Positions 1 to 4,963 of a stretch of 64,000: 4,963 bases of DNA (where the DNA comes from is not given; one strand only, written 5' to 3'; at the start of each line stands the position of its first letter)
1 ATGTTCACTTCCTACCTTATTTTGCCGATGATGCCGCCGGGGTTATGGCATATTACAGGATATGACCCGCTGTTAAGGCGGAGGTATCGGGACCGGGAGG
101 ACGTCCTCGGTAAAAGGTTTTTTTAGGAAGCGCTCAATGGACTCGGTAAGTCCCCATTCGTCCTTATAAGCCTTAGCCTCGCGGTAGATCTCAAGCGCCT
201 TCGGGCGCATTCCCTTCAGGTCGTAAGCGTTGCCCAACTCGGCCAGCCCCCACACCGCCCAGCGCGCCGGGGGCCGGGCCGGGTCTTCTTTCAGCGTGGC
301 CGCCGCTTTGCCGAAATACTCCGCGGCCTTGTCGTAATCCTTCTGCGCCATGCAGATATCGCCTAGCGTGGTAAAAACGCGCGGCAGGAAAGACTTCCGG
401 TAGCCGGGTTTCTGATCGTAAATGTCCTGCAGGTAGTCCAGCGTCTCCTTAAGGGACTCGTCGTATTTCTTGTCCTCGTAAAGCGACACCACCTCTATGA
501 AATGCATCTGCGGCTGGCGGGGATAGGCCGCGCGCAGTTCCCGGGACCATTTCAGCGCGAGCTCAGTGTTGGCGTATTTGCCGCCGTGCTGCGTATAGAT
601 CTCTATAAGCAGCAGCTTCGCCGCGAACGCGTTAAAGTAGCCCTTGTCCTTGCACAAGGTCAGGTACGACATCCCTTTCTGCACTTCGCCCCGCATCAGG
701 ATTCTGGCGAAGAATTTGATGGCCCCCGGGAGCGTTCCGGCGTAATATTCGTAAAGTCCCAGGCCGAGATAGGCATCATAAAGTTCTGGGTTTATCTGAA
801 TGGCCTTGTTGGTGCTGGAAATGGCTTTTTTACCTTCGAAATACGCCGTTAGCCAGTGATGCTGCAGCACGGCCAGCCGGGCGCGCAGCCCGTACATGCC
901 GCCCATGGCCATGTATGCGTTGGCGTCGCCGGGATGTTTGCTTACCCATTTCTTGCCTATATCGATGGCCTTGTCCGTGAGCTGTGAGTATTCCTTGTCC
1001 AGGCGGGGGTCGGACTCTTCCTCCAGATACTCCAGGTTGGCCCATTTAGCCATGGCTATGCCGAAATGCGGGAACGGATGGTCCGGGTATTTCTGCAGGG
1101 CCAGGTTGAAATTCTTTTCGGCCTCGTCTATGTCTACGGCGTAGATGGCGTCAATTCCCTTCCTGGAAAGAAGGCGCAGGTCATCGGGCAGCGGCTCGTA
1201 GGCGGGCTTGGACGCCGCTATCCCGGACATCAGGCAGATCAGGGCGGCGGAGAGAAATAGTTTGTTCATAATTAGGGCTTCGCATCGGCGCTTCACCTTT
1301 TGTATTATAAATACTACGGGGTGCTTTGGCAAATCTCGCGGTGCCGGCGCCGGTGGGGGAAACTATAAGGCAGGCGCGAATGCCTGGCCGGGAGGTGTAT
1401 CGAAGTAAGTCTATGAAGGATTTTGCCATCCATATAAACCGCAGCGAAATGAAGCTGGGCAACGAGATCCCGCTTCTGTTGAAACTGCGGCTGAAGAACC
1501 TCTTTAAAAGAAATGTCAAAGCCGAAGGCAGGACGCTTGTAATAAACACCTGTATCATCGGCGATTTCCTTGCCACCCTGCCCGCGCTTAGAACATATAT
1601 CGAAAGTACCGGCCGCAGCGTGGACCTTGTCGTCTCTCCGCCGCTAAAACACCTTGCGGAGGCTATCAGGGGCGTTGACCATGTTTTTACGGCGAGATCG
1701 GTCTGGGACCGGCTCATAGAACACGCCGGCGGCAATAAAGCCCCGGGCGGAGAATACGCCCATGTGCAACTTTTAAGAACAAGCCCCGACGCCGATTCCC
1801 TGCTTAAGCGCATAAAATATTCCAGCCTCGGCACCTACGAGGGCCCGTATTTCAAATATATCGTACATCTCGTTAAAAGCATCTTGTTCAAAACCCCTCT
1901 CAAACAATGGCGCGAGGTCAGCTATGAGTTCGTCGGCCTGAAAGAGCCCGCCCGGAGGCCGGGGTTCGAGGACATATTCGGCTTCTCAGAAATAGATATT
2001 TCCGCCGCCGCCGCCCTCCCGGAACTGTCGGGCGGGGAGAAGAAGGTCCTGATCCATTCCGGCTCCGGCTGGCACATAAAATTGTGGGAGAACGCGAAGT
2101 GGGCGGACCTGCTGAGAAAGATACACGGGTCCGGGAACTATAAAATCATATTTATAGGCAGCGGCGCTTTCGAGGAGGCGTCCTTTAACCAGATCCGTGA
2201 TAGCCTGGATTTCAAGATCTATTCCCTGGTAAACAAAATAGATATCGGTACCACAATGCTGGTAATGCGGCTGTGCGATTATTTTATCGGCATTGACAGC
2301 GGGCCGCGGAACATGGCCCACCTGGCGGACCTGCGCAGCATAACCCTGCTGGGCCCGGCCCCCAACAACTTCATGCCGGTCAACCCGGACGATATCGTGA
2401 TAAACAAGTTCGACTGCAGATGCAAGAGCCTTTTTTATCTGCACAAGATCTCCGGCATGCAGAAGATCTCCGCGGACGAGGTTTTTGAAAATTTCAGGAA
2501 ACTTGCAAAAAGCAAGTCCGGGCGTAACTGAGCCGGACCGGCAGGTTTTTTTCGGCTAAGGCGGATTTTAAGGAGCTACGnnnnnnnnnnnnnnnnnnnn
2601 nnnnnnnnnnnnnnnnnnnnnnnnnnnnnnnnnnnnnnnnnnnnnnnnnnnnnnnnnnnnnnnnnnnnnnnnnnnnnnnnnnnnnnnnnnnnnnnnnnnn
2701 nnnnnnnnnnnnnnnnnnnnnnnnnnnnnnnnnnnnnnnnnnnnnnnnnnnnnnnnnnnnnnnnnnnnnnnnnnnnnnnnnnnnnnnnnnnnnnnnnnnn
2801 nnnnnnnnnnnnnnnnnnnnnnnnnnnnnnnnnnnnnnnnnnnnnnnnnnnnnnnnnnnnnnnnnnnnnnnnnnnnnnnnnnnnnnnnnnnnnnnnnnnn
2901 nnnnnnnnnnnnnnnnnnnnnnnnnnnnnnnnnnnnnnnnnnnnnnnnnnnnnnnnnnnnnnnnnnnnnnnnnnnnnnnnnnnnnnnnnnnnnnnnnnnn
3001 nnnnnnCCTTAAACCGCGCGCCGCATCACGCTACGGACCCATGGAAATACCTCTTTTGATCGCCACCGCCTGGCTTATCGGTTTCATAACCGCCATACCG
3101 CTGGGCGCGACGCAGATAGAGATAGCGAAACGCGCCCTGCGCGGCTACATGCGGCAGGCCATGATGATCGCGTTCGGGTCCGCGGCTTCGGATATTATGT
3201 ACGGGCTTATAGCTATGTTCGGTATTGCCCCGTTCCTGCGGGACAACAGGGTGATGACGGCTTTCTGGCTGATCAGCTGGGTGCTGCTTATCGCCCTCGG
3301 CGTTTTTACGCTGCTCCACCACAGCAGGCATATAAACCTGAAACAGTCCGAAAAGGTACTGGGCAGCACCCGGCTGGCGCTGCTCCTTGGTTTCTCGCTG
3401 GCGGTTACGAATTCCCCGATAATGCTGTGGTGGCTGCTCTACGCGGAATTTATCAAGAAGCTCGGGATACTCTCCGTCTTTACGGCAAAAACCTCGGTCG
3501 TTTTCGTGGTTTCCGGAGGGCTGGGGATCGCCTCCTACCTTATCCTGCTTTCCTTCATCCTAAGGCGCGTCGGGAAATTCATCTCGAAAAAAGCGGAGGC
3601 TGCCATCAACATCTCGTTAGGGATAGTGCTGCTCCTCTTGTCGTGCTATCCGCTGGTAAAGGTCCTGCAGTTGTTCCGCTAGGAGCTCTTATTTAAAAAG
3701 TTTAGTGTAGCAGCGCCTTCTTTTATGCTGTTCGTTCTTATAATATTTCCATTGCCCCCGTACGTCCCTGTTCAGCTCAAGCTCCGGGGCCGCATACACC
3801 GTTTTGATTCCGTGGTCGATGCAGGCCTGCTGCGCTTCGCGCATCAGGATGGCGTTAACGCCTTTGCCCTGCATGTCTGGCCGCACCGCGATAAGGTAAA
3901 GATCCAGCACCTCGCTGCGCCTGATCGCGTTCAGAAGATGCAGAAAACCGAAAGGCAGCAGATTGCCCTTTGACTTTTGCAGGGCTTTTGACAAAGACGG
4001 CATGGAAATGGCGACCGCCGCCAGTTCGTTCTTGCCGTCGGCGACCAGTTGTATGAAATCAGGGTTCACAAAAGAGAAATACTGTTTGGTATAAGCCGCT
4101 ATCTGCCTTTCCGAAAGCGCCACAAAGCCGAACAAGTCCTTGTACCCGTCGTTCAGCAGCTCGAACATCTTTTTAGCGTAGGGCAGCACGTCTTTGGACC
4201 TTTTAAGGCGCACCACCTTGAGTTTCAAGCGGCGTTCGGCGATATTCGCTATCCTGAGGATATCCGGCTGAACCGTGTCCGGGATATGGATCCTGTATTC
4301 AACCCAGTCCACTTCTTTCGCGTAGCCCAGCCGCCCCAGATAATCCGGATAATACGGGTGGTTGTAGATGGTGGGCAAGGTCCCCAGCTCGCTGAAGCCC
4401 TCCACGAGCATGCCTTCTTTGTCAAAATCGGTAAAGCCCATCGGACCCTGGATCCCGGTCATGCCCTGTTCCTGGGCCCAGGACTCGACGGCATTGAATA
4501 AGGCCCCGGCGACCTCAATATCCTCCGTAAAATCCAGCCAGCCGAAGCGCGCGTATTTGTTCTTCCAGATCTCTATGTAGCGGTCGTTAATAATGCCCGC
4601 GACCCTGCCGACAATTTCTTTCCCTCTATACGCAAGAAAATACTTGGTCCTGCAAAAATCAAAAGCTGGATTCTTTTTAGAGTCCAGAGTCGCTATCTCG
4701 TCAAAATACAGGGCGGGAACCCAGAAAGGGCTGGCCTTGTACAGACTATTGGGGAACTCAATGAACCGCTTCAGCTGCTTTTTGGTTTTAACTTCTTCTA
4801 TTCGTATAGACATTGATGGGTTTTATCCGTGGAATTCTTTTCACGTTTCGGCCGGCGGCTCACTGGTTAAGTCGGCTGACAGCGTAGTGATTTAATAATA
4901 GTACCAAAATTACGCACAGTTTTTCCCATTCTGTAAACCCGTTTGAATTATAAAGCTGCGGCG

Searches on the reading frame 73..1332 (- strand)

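Call 15: search_protein_families(library=pfam, proteins=[window:73-1332:-], max_evalue=0.001)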
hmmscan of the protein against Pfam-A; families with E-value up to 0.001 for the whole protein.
window:73-1332:- (419 aa): 8 families
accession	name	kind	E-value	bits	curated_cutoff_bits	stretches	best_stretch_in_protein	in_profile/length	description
PF07719.23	TPR_2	-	1e-12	47.6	27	1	319-345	3-29/34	Tetratricopeptide repeat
PF13428.12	TPR_14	-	1.1e-12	47.7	23.5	0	319-351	3-35/44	Tetratricopeptide repeat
PF13432.12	TPR_16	-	3.5e-10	40.6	32.7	0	323-351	37-62/65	Tetratricopeptide repeat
PF13424.12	TPR_12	-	1.4e-08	35.2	30.1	1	321-387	7-72/77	Tetratricopeptide repeat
PF00515.34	TPR_1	-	1.6e-08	34.5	27.8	0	318-343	2-27/34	Tetratricopeptide repeat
PF13176.12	TPR_7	-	2.9e-07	30.5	27.9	0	323-352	5-33/36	Tetratricopeptide repeat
PF14559.12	TPR_19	-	2.8e-05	24.8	25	0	328-386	2-51/68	Tetratricopeptide repeat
PF13181.12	TPR_8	-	3.5e-05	24.1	25.7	0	318-343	2-27/34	Tetratricopeptide repeat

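Call 81: search_protein_families(library=ncbifam, proteins=[window:73-1332:-], max_evalue=0.01)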
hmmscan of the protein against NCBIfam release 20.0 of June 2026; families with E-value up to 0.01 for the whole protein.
window:73-1332:- (419 aa): 9 families
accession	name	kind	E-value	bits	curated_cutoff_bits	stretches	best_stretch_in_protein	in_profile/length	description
TIGR02917.1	PEP_TPR_lipo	equivalog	4.2e-11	41.5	312.2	0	119-213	447-527/899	XrtA/PEP-CTERM system TPR-repeat protein PrsT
TIGR00540.1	TPR_hemY_coli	hypoth_equivalog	2.2e-07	30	142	1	317-386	326-385/385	heme biosynthesis-associated TPR protein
NF052312.1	T9SS_PorW_SprE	equivalog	1.6e-05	23.8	250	0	292-350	267-323/716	type IX secretion system periplasmic lipoprotein PorW/SprE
TIGR02521.1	type_IV_pilW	equivalog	3.1e-05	23.7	154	0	168-210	48-90/234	type IV pilus biogenesis/stability protein PilW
NF047371.1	FlcA_CTERM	equivalog_domain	6.1e-05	21.7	300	0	24-84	96-154/646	periplasmic flagellar collar protein FlcA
NF040959.1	MamA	equivalog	0.00046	19.7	200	0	168-211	156-199/204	magnetosome protein MamA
TIGR02552.1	LcrH_SycD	equivalog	0.00087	19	104.8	0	321-355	56-89/136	SycD/LcrH family type III secretion system chaperone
NF033920.0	C39_PA2778_fam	equivalog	0.0049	16.3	150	0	68-102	172-206/255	PA2778 family cysteine peptidase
TIGR02795.1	tol_pal_ybgF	equivalog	0.0082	16.7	90.1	0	322-356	44-78/119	tol-pal system protein YbgF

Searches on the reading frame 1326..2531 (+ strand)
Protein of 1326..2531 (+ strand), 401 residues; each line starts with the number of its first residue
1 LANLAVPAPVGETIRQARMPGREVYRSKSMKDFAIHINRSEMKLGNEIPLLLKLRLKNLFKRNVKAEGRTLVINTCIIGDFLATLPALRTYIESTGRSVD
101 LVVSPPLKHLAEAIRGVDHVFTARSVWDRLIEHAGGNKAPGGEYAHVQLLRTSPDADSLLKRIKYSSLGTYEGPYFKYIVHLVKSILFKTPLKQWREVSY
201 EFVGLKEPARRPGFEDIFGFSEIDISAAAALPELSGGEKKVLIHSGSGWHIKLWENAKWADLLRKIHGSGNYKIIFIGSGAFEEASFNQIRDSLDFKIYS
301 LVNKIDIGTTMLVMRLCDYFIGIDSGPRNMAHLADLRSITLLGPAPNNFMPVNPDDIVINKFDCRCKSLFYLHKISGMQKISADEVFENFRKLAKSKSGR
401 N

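Call 15: search_protein_families(library=pfam, proteins=[window:1326-2531:+], max_evalue=0.001)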
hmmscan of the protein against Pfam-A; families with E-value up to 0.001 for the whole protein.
window:1326-2531:+ (401 aa): 1 family
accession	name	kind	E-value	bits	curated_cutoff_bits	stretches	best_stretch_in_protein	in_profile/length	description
PF01075.23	Glyco_transf_9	-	4.3e-16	59.4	22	1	176-360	50-228/247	Glycosyltransferase family 9 (heptosyltransferase)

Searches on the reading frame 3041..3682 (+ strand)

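Call 15: search_protein_families(library=pfam, proteins=[window:3041-3682:+], max_evalue=0.001)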
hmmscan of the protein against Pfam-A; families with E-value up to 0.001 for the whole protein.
window:3041-3682:+ (213 aa): 1 family
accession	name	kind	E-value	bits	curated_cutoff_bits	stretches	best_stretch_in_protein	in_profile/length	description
PF01810.24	LysE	-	1.5e-11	44.6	25.6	1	16-203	2-188/193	LysE type translocator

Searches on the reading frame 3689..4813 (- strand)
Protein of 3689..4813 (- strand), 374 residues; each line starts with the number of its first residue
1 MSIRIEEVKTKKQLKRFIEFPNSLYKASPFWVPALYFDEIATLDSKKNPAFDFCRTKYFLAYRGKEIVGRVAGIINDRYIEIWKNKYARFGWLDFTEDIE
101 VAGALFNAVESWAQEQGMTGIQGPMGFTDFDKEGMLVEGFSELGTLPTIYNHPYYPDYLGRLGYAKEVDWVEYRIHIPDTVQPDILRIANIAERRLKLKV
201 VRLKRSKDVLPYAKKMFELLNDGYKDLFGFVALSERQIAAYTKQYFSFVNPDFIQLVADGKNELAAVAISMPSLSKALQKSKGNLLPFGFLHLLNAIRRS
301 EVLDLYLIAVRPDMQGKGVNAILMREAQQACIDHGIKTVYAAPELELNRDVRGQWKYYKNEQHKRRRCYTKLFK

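Call 15: search_protein_families(library=pfam, proteins=[window:3689-4813:-], max_evalue=0.001)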
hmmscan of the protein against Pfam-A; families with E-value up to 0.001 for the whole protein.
window:3689-4813:- (374 aa): 3 families
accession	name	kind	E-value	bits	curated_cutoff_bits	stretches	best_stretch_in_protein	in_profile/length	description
PF00583.31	Acetyltransf_1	-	9.6e-09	36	20.7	1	296-349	55-105/116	Acetyltransferase (GNAT) family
PF13508.13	Acetyltransf_7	-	4.2e-05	24.3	27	0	289-344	16-66/84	Acetyltransferase (GNAT) domain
PF13673.13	Acetyltransf_10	-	0.00019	21.8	23.6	0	297-340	48-93/128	Acetyltransferase (GNAT) domain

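Call 21: find_encoding_contigs(protein=window:3689-4813:-, flank=10000, max_places=3)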
Protein window:3689-4813:- (374 aa): 5 contigs read that carry it; 3 places shown.
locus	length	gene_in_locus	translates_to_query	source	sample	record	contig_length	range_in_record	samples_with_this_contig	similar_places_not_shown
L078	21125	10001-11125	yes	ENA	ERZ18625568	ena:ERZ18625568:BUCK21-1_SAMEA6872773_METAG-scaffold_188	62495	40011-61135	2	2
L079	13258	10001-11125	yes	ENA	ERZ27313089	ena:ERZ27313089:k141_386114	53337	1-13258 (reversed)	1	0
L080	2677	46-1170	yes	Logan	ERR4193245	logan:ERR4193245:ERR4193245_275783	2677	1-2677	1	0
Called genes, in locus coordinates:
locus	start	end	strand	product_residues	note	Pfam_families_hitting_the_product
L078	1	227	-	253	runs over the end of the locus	-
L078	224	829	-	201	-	PF04612:T2SSM (faint), PF04350:PilO (weak)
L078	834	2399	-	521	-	PF11104:PilM_2 (weak)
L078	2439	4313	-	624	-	PF00691:OmpA (weak)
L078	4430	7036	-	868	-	PF13431:TPR_17 (faint), PF04932:Wzy_C, PF07719:TPR_2 (faint), PF12895:ANAPC3 (faint), PF13371:TPR_9 (faint), PF13414:TPR_11 (faint), PF13424:TPR_12 (faint), PF13432:TPR_16 (weak), +6 more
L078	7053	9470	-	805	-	PF04932:Wzy_C, PF13176:TPR_7 (faint), PF13181:TPR_8 (faint), PF13374:TPR_10 (faint), PF13414:TPR_11 (faint), PF13424:TPR_12, PF00515:TPR_1, PF07719:TPR_2 (weak), +3 more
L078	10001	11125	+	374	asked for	PF00583:Acetyltransf_1 (weak)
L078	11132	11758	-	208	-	PF01810:LysE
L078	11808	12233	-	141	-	-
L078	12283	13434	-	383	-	PF01075:Glyco_transf_9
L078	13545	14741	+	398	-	PF00515:TPR_1 (faint), PF07719:TPR_2 (faint), PF13424:TPR_12 (faint), PF13432:TPR_16 (faint), PF21033:RMD1-3 (faint), PF13428:TPR_14 (faint), PF13176:TPR_7 (faint)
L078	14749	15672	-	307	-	PF01569:PAP2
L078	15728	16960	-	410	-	PF16656:Pur_ac_phosph_N (weak), PF00149:Metallophos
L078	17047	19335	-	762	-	PF00512:HisKA (weak), PF02518:HATPase_c, PF14501:HATPase_c_5 (weak), PF00072:Response_reg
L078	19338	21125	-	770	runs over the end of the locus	-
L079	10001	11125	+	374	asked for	PF00583:Acetyltransf_1 (weak)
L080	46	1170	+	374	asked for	PF00583:Acetyltransf_1 (weak)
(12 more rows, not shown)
